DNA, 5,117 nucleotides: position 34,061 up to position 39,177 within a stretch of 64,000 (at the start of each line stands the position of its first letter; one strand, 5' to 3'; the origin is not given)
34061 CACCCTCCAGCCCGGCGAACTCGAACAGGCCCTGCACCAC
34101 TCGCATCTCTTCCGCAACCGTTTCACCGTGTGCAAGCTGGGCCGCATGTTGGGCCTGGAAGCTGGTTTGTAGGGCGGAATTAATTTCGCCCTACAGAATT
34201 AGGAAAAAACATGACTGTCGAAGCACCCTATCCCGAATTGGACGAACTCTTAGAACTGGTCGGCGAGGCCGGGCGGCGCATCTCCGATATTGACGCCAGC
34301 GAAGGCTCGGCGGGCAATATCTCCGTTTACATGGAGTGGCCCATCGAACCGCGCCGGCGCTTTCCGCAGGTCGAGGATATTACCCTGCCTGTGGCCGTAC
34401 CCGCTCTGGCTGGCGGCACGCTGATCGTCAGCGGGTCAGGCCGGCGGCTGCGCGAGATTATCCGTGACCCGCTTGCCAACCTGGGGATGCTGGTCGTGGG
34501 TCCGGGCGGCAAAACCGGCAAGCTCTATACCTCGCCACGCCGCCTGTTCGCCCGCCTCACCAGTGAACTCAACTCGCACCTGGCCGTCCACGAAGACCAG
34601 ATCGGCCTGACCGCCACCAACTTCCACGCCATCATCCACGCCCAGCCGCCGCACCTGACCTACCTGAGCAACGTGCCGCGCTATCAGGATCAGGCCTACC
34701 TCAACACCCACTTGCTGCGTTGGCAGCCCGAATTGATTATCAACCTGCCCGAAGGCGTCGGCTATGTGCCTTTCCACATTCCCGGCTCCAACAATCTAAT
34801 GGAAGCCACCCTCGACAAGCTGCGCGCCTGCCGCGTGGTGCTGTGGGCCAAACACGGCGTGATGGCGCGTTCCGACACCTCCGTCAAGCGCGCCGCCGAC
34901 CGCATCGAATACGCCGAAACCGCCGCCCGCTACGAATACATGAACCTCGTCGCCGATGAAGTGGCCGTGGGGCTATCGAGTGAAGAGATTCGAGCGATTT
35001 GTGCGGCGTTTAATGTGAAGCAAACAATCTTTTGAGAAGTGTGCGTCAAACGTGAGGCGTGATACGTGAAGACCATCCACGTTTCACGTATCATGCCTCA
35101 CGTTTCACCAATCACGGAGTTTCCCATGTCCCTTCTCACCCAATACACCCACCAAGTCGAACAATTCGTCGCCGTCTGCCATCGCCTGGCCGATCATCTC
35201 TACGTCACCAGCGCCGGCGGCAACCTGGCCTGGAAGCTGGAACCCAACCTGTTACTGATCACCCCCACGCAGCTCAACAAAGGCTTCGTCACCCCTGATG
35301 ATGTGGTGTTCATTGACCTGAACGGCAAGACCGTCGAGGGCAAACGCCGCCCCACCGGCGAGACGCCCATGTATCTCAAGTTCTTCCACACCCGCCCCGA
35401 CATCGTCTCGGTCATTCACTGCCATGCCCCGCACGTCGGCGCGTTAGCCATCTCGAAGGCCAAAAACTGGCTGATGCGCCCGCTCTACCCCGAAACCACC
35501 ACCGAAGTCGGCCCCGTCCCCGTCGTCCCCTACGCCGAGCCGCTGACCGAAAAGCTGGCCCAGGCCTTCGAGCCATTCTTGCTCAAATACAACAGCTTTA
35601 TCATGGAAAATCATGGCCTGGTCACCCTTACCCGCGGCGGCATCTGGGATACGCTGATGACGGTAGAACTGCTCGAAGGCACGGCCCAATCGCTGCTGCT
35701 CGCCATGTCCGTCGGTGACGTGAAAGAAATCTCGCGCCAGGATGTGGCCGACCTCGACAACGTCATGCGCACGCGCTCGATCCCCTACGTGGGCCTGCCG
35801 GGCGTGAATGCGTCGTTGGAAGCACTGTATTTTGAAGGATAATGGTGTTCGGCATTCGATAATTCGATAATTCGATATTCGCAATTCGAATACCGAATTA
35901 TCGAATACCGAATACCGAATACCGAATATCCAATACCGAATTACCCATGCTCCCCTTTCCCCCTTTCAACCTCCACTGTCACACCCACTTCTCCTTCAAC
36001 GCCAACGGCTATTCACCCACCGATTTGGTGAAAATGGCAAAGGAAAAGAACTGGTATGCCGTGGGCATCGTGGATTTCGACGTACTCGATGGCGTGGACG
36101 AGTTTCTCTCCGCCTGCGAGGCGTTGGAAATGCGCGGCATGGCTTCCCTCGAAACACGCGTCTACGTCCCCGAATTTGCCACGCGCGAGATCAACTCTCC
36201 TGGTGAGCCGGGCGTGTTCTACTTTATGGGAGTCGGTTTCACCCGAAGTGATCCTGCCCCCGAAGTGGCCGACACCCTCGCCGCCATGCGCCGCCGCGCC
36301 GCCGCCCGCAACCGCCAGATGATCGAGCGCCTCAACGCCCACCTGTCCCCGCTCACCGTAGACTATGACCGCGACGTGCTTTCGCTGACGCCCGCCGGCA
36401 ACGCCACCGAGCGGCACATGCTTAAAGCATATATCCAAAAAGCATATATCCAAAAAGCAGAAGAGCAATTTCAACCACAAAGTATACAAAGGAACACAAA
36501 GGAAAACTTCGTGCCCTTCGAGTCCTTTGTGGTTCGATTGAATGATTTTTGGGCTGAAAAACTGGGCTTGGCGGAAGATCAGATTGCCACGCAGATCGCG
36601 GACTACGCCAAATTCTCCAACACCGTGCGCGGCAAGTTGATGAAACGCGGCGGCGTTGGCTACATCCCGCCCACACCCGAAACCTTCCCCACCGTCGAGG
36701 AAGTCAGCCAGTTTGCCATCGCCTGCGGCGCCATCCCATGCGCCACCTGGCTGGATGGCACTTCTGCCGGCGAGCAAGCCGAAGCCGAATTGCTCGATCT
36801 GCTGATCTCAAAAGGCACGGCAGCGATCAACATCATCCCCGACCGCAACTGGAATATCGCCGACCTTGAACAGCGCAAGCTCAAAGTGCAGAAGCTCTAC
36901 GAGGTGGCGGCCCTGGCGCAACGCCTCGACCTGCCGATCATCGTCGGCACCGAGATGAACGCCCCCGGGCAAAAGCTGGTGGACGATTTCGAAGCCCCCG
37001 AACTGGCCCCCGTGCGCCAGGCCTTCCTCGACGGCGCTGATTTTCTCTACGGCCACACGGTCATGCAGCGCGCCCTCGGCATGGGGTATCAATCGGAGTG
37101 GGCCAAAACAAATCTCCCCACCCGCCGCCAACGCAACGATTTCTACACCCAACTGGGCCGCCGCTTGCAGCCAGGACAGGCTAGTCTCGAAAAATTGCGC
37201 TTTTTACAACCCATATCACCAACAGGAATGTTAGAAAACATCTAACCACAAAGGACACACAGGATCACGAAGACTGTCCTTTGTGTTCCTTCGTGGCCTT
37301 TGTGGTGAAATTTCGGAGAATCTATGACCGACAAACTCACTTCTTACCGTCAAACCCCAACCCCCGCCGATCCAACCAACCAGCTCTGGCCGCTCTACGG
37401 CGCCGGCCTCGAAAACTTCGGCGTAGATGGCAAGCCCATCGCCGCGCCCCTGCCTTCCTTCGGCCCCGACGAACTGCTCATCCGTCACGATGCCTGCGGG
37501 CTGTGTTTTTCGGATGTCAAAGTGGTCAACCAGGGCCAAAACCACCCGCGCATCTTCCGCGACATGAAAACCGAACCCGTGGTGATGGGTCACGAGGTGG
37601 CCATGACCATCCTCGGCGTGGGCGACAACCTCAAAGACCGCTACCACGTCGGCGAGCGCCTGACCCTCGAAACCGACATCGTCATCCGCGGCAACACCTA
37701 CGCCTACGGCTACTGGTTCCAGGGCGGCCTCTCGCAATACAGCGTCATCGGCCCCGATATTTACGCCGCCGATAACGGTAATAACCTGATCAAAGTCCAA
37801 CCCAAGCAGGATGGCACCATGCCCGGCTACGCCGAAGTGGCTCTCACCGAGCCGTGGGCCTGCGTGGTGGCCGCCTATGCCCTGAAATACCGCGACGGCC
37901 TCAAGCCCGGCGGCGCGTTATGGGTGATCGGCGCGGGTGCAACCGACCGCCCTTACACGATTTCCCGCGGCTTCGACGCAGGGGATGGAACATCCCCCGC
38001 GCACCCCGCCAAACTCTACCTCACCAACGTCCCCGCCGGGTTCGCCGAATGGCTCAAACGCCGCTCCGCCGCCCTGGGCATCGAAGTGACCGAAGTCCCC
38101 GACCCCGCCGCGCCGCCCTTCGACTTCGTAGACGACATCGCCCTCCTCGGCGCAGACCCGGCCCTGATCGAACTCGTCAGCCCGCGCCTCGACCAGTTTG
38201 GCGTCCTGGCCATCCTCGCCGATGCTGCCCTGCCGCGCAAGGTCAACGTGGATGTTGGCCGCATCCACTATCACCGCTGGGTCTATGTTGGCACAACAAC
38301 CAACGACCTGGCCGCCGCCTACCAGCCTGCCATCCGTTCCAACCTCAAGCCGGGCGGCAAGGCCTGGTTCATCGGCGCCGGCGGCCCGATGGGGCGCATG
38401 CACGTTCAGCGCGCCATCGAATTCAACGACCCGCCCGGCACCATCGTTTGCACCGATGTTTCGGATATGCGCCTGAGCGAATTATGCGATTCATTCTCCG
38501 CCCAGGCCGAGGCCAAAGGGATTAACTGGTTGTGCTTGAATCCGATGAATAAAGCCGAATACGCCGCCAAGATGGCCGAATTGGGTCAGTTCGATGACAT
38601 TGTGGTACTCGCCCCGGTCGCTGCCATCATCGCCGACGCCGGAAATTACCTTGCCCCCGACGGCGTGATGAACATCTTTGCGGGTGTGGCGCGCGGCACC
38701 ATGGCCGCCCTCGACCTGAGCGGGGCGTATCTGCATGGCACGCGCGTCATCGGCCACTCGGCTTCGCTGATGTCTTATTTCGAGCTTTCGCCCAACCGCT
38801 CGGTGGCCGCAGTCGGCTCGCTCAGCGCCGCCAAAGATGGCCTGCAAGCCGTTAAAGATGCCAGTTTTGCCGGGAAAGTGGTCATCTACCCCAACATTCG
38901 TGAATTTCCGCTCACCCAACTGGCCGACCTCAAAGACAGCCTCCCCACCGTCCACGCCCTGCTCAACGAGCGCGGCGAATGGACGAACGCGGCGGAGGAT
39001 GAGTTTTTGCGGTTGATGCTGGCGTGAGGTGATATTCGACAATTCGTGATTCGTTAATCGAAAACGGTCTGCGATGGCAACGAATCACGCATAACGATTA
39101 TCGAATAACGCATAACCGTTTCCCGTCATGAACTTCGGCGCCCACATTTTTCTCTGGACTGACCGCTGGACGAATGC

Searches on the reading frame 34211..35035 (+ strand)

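Call 95: search_protein_families(library=pfam, proteins=[window:34211-35035:+], max_evalue=0.0001)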
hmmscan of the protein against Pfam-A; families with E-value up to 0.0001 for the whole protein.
window:34211-35035:+ (274 aa): 1 family
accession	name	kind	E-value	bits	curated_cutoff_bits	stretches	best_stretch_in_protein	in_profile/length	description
PF00596.27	Aldolase_II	-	7.2e-16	59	22.2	1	18-241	4-181/183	Class II Aldolase and Adducin N-terminal domain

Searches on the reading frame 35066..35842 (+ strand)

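Call 95: search_protein_families(library=pfam, proteins=[window:35066-35842:+], max_evalue=0.0001)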
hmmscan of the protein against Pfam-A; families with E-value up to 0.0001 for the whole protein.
window:35066-35842:+ (258 aa): 1 family
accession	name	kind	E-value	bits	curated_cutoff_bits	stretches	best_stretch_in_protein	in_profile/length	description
PF00596.27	Aldolase_II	-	6.5e-33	114.6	22.2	1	33-208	2-180/183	Class II Aldolase and Adducin N-terminal domain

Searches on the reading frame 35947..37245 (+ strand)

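Call 95: search_protein_families(library=pfam, proteins=[window:35947-37245:+], max_evalue=0.0001)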
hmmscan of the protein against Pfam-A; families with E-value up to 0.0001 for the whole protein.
window:35947-37245:+ (432 aa): 1 family
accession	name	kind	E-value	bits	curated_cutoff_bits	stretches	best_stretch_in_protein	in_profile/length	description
PF02811.25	PHP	-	6.6e-08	33.5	26.4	1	9-73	2-66/164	PHP domain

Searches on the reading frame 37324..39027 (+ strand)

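Call 95: search_protein_families(library=pfam, proteins=[window:37324-39027:+], max_evalue=0.0001)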
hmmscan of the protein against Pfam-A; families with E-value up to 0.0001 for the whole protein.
window:37324-39027:+ (567 aa): 1 family
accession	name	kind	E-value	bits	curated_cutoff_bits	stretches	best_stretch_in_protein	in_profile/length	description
PF08240.17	ADH_N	-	9.9e-10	39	23.5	1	47-142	1-94/104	Alcohol dehydrogenase GroES-like domain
